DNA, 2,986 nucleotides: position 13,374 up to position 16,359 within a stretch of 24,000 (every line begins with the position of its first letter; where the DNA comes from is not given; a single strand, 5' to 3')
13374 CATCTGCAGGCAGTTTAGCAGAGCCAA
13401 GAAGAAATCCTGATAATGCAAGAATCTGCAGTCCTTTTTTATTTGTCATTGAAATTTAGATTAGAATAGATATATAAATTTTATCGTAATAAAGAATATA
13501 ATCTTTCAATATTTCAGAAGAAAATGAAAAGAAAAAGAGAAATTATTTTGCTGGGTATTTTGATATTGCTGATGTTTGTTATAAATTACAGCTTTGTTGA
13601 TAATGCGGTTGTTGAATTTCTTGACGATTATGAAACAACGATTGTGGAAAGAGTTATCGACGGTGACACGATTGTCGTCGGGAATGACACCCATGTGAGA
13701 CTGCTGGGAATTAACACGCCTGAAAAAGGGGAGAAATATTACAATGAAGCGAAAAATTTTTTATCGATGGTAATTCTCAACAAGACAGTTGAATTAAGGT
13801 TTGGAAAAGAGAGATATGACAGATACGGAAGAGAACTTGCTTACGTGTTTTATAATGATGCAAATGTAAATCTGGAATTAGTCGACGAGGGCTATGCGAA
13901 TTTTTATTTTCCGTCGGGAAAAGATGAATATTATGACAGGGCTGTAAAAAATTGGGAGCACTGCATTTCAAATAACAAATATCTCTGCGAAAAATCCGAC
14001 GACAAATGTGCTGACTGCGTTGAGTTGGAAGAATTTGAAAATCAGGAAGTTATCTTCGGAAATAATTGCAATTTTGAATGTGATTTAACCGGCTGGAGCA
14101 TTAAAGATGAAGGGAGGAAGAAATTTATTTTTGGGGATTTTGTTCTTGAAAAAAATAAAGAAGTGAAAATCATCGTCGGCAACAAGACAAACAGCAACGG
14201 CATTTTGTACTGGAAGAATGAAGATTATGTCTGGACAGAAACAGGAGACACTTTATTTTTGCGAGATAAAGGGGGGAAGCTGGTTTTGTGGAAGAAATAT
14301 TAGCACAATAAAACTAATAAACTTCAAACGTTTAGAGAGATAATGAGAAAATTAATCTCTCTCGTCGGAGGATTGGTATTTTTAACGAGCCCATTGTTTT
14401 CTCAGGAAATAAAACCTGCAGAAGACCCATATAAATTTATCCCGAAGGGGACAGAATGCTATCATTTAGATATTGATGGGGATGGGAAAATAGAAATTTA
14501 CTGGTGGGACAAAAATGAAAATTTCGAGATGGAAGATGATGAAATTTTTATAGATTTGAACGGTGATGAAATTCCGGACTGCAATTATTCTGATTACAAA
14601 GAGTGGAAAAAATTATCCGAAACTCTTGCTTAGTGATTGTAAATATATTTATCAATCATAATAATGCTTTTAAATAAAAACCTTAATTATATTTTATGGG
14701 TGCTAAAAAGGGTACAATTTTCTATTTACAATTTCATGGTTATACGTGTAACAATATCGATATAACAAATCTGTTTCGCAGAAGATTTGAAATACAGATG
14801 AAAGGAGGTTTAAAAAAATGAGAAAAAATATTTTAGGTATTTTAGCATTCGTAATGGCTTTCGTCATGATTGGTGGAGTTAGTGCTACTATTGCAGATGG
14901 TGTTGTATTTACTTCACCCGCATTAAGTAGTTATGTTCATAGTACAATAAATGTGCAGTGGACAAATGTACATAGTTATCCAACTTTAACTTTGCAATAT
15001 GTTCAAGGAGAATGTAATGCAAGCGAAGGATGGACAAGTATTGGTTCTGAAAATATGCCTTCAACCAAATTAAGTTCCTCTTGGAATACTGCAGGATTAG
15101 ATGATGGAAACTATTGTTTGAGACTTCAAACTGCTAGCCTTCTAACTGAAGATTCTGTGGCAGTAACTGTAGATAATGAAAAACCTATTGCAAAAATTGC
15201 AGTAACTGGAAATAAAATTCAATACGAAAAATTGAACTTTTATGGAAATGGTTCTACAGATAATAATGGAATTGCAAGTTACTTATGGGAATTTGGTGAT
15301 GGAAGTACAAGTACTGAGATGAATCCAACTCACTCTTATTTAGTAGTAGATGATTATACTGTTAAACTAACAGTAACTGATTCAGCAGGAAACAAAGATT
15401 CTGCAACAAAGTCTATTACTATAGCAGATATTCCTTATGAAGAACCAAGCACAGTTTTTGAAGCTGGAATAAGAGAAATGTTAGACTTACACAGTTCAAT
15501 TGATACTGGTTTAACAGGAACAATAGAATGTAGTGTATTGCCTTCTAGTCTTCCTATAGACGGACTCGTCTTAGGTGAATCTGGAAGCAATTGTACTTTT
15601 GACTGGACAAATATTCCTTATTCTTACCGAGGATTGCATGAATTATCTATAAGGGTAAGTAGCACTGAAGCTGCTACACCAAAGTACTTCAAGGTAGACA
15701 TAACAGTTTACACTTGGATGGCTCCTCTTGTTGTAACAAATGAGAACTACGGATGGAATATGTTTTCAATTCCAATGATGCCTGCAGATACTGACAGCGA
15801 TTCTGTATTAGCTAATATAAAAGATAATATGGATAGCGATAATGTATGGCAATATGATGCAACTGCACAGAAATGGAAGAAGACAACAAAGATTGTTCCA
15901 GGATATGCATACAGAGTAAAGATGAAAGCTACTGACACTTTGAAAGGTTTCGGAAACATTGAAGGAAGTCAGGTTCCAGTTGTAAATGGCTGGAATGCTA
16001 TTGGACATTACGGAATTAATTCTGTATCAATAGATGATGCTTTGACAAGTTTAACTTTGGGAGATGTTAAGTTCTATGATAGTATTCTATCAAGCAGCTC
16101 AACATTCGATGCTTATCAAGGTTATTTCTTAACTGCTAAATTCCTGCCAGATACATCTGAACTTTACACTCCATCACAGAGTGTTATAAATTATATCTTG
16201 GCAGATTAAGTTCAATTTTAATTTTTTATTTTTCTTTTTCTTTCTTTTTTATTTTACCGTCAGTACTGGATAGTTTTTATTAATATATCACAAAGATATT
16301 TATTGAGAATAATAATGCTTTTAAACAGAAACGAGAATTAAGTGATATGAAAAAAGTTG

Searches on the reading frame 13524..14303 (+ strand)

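Call 49: search_protein_families(library=pfam, proteins=[window:13524-14303:+], max_evalue=0.01)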
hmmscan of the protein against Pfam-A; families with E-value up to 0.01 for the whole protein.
window:13524-14303:+ (259 aa): 2 families
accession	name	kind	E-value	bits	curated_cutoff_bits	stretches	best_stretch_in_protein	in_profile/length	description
PF00565.23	SNase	-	4.7e-17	62.8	21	1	58-145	2-94/107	Staphylococcal nuclease homologue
PF00932.25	LTD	-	2.1e-08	34.9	34.3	1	180-255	29-103/109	Lamin Tail Domain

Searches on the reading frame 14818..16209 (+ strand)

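Call 8: search_protein_families(library=pfam, proteins=[window:14818-16209:+])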
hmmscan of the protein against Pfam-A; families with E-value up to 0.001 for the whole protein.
window:14818-16209:+ (463 aa): 3 families
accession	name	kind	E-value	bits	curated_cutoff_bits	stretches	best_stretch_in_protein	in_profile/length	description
PF18911.6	PKD_4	-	2.4e-18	66.4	27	1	120-202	1-83/85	PKD domain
PF00801.26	PKD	-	5e-11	42.9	23.5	1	140-198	18-77/80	PKD domain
PF22352.2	K319L-like_PKD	-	4.9e-08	33.3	27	1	140-202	15-84/84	K319L-like, PKD domain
